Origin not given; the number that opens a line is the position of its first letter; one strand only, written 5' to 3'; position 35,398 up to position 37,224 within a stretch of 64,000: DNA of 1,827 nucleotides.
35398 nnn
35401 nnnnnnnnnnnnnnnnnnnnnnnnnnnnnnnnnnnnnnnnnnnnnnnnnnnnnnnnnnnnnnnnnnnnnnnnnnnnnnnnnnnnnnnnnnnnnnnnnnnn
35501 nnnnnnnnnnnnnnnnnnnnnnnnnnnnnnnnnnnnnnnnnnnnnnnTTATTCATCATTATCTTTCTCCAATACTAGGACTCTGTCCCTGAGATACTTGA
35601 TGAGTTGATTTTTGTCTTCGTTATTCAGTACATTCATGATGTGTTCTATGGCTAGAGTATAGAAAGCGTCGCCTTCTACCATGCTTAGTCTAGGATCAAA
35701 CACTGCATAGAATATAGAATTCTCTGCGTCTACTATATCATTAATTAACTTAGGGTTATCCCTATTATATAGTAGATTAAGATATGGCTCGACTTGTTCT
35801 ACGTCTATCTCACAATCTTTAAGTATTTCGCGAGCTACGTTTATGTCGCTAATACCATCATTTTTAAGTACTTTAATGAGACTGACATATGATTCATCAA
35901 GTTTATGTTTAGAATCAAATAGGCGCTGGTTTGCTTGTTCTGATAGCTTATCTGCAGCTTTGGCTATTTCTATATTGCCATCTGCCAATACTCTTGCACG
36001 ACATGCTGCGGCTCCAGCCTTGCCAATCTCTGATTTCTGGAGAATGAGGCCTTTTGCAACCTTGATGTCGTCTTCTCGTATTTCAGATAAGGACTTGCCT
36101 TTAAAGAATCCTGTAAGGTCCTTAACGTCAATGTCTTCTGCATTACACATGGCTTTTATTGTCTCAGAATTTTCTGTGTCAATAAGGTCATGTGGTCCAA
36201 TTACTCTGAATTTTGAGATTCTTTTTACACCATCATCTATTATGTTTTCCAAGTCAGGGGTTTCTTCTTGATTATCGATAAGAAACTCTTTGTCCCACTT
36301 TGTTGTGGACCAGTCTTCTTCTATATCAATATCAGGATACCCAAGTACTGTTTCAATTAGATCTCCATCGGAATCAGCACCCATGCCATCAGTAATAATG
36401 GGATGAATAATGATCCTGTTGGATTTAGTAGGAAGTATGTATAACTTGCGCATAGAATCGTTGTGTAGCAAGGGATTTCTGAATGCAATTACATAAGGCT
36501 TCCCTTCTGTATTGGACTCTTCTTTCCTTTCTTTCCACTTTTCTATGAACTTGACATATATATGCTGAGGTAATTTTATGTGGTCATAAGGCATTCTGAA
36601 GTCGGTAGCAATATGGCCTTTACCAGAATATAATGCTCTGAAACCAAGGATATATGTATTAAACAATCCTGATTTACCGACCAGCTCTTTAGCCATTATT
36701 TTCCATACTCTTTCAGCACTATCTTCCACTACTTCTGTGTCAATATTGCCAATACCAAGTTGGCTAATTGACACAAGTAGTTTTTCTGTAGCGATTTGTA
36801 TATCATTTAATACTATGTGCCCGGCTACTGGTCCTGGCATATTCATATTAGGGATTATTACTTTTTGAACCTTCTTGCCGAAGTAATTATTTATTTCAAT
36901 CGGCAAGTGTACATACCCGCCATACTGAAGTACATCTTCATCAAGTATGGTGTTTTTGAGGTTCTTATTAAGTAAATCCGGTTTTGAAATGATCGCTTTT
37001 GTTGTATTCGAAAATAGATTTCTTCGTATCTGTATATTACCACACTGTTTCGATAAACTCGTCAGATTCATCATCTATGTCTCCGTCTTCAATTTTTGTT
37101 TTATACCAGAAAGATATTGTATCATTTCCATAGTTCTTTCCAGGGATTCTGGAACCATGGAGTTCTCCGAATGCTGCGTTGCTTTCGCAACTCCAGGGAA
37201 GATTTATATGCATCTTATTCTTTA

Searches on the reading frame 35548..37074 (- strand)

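Call 7: search_protein_families(library=ncbifam, proteins=[window:35548-37074:-], max_evalue=0.1)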
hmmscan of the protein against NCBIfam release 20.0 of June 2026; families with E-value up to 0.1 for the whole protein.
window:35548-37074:- (508 aa): 2 families
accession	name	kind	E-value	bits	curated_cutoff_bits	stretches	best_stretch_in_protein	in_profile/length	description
TIGR02386.1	rpoC_TIGR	equivalog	0.00059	17.7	963.5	1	114-176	296-358/1147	DNA-directed RNA polymerase subunit beta'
NF005236.0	PRK06742.1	equivalog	0.025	14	312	1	376-416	65-105/225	flagellar motor protein MotS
